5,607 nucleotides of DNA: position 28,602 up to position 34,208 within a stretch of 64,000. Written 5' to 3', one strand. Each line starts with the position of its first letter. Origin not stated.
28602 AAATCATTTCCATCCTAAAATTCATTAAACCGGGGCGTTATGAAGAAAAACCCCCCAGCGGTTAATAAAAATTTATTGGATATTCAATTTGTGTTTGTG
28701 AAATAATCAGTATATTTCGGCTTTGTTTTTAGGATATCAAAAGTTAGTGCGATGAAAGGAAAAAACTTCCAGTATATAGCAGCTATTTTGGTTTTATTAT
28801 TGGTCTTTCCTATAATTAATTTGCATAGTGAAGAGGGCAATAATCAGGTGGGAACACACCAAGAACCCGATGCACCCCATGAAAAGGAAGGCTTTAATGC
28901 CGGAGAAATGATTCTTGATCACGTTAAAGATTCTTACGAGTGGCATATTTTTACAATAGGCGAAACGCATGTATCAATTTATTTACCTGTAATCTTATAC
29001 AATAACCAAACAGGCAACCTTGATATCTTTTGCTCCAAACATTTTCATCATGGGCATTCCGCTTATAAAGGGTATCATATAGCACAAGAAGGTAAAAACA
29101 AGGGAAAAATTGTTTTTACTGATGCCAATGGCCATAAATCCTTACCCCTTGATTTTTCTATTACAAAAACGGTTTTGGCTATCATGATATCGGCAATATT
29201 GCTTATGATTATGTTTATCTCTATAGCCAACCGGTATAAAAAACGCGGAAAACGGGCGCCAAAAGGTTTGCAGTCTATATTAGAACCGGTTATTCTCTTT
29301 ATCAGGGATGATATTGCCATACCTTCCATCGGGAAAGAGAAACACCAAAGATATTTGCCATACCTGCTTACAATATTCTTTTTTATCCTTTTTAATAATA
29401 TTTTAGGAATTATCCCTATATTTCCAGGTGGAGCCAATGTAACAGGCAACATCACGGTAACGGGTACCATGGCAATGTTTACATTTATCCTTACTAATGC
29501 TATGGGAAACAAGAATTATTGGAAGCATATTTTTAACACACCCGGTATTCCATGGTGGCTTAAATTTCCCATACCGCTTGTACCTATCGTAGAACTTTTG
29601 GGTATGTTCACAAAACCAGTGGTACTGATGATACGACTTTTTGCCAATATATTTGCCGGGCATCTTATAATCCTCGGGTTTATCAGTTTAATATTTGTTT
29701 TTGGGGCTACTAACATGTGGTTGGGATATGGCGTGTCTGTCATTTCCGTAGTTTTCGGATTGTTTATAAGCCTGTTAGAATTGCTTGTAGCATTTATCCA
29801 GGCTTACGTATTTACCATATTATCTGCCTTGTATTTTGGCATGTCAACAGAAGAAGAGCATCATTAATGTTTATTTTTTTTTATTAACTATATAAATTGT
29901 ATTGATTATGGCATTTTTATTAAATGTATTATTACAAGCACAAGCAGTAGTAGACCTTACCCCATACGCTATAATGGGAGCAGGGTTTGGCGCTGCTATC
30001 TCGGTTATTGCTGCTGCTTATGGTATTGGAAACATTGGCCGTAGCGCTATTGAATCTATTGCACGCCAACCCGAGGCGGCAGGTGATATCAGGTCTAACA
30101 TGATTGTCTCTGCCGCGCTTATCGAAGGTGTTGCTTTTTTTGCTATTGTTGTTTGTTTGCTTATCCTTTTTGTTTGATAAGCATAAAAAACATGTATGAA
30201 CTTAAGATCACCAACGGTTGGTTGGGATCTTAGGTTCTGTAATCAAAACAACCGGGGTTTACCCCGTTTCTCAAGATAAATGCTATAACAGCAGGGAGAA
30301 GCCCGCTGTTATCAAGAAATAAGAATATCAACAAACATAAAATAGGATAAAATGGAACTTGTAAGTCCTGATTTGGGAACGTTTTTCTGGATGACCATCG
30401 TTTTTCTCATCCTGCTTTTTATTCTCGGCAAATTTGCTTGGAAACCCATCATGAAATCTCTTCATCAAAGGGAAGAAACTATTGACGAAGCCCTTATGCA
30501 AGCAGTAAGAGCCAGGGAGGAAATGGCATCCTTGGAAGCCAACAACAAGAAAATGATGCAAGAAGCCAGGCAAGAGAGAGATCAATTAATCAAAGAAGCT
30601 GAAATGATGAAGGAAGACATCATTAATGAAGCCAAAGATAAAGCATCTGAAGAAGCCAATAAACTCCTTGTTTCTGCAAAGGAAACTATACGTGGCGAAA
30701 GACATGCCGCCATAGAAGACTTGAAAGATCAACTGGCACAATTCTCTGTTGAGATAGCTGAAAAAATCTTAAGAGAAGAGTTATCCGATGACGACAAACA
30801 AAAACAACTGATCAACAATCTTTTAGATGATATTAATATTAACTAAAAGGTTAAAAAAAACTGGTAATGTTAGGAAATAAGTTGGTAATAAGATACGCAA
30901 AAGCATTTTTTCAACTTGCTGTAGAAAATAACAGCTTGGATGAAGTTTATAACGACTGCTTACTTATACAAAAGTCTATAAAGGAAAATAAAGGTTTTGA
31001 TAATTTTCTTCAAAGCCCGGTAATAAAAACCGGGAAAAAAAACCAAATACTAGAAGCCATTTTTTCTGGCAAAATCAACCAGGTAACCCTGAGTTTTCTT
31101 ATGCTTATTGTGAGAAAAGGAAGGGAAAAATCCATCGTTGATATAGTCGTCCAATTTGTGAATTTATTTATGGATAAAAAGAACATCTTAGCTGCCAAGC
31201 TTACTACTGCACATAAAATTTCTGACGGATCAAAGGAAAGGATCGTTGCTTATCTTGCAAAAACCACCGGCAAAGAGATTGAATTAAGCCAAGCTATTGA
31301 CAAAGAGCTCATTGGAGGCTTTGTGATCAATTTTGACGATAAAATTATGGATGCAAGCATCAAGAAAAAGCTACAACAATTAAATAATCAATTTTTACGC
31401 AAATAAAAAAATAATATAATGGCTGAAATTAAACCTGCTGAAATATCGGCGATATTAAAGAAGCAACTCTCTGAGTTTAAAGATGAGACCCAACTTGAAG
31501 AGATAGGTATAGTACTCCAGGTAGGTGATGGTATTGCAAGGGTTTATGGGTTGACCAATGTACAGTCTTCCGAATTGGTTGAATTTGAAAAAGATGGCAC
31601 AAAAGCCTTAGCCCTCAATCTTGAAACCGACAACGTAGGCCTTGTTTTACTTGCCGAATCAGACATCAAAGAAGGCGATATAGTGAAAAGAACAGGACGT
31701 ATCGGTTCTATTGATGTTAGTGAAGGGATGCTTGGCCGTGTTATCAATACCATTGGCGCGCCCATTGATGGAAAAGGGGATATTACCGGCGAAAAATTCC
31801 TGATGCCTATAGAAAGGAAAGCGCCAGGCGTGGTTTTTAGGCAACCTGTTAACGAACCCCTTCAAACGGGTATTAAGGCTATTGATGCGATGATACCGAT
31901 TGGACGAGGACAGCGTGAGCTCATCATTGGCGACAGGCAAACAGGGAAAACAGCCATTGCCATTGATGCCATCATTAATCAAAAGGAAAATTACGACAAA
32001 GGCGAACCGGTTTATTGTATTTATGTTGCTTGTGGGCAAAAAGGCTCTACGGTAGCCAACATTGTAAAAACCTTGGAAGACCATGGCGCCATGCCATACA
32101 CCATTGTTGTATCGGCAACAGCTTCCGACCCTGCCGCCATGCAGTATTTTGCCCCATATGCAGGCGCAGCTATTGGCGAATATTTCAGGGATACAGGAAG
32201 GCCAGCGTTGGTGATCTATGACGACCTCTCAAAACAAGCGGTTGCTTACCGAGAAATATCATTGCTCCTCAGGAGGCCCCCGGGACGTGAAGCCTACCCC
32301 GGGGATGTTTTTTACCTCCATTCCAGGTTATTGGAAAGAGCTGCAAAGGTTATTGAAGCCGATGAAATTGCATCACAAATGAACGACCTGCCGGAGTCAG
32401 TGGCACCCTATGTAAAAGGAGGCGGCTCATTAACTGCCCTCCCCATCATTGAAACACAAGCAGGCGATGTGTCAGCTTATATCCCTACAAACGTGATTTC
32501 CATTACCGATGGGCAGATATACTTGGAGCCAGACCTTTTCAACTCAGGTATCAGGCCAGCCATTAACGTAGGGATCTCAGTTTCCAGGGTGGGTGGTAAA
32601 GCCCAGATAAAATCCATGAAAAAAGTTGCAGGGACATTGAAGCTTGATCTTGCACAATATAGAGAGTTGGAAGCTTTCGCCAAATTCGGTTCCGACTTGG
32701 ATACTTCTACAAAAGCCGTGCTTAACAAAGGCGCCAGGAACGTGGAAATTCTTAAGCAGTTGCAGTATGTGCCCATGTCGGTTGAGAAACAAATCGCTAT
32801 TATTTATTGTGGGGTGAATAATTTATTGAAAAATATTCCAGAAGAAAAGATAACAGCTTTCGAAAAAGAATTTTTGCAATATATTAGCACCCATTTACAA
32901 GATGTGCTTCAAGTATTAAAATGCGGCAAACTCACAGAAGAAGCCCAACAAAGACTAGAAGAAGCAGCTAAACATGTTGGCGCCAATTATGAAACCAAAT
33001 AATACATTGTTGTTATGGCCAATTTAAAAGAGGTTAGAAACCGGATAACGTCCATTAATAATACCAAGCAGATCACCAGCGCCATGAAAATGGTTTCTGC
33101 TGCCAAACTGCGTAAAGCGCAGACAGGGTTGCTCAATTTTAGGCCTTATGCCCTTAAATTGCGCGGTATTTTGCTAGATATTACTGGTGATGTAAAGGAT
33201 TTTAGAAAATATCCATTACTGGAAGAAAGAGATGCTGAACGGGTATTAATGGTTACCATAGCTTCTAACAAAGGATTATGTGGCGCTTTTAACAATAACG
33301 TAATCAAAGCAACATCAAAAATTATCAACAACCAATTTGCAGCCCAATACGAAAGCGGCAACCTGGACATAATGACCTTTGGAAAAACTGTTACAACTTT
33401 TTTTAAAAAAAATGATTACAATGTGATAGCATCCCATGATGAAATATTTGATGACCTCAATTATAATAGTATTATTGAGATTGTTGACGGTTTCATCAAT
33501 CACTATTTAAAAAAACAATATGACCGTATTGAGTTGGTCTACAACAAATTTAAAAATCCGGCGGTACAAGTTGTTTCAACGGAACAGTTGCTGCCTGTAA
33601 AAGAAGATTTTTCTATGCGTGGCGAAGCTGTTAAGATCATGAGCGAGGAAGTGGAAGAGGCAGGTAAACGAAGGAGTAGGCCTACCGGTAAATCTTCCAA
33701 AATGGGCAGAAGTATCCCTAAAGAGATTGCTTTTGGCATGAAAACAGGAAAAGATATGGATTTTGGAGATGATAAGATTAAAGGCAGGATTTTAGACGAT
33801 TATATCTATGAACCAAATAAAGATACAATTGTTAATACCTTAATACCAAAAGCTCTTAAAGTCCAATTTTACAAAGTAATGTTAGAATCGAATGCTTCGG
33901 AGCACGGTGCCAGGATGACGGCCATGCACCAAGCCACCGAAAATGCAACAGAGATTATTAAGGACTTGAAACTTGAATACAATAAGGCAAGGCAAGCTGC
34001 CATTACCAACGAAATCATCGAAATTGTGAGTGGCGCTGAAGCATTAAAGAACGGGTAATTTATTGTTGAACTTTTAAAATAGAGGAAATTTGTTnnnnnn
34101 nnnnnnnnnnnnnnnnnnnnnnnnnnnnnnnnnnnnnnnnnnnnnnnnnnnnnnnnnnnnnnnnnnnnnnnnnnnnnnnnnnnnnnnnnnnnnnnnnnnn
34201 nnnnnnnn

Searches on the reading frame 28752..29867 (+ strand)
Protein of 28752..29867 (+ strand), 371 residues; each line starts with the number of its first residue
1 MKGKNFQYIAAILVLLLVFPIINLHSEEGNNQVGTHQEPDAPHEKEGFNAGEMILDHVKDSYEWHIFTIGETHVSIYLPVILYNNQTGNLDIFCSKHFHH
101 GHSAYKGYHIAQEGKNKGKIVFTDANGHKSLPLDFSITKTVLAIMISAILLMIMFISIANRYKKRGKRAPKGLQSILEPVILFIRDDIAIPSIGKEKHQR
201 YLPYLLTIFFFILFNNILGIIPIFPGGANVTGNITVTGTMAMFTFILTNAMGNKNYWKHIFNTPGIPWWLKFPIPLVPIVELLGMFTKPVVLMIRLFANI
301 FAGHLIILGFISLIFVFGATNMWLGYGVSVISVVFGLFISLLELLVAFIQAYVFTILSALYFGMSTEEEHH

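Call 38: search_protein_families(library=pfam, proteins=[window:28752-29867:+], max_evalue=1e-8)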
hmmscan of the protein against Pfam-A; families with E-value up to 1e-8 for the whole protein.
window:28752-29867:+ (371 aa): 1 family
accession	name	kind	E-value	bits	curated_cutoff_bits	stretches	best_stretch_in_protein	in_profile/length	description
PF00119.25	ATP-synt_A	-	6.1e-58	196.7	33.9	1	144-362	3-216/217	ATP synthase A chain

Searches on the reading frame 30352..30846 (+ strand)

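Call 38: search_protein_families(library=pfam, proteins=[window:30352-30846:+], max_evalue=1e-8)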
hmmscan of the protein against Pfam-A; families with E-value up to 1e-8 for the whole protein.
window:30352-30846:+ (164 aa): 1 family
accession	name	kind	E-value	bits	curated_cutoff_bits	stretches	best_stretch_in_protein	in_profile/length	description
PF00430.23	ATP-synt_B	-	4.7e-30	104.8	28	1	10-140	1-131/132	ATP synthase B/B' CF(0)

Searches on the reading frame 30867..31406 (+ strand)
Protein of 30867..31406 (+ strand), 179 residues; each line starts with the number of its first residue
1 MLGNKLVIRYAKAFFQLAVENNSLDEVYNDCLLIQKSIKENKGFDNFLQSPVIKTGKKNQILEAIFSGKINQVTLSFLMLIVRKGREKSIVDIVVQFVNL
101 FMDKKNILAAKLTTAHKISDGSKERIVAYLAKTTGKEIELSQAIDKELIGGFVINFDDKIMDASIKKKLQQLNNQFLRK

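Call 38: search_protein_families(library=pfam, proteins=[window:30867-31406:+], max_evalue=1e-8)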
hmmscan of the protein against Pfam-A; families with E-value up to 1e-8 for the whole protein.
window:30867-31406:+ (179 aa): 1 family
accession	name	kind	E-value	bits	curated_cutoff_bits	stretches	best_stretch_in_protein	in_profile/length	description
PF00213.23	OSCP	-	1.2e-46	159.3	22.3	1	9-175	4-171/172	ATP synthase delta (OSCP) subunit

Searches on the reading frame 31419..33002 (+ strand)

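Call 38: search_protein_families(library=pfam, proteins=[window:31419-33002:+], max_evalue=1e-8)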
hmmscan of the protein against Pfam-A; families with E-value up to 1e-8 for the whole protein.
window:31419-33002:+ (527 aa): 3 families
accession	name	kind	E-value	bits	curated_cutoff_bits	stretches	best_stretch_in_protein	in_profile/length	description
PF00006.31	ATP-synt_ab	-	8.9e-81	271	29.5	1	151-389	1-213/213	ATP synthase alpha/beta family, nucleotide-binding domain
PF00306.32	ATP-synt_ab_C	-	3.3e-45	153.9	27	1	396-519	1-125/126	ATP synthase alpha/beta chain, C terminal domain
PF02874.29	ATP-synt_ab_N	-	1.5e-13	51.4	20.9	1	27-93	3-69/69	ATP synthase alpha/beta family, beta-barrel domain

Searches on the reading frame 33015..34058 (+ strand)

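Call 38: search_protein_families(library=pfam, proteins=[window:33015-34058:+], max_evalue=1e-8)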
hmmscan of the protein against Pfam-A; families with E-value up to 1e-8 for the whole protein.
window:33015-34058:+ (347 aa): 1 family
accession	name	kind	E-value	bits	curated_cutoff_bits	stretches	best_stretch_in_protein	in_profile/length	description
PF00231.24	ATP-synt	-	1.1e-94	317.8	39.9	1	3-344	1-285/285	ATP synthase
